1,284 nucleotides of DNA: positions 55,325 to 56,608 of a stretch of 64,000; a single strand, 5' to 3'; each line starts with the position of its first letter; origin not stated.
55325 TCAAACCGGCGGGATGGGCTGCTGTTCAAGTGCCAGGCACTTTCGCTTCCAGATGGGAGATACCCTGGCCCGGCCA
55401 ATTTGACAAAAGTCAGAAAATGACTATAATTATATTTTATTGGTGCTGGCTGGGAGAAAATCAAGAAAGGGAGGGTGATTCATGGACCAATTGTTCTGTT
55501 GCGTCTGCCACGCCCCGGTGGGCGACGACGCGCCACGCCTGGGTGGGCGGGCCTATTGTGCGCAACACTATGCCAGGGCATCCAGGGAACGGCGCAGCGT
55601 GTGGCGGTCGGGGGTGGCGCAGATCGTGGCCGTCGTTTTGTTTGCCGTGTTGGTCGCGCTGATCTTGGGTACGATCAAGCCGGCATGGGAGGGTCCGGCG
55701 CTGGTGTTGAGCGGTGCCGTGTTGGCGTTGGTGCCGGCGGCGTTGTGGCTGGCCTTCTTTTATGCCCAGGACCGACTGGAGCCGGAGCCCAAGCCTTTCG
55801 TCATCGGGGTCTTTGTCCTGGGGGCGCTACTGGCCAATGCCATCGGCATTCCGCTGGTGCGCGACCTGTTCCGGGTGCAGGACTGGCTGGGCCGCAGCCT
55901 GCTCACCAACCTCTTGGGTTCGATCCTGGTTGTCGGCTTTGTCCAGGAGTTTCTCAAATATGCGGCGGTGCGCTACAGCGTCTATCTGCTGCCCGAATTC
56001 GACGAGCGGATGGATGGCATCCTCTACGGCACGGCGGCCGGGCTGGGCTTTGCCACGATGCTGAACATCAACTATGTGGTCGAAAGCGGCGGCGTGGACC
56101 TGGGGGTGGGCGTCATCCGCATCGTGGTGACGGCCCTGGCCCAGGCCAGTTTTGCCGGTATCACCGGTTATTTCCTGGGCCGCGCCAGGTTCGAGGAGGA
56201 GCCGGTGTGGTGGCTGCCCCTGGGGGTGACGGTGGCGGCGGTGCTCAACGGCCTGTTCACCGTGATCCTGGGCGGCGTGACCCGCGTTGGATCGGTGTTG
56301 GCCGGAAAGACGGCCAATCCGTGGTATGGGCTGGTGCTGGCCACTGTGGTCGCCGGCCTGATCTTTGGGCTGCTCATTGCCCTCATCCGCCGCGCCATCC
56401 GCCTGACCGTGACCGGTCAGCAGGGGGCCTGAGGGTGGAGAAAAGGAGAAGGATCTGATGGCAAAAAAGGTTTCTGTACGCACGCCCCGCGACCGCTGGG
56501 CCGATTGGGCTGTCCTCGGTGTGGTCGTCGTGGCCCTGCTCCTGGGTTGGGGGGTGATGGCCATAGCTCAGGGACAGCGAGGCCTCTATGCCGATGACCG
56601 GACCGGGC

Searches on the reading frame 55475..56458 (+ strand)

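Call 12: search_protein_families(library=pfam, proteins=[window:55475-56458:+, window:55482-56432:+])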
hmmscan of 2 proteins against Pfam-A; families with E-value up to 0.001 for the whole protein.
window:55475-56458:+ (327 aa): 0 families

window:55482-56432:+ (316 aa): 1 family
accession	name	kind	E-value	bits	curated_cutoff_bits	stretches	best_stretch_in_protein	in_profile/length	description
PF13367.11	PrsW-protease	-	1.3e-23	84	23.5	1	102-273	1-183/196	PrsW family intramembrane metalloprotease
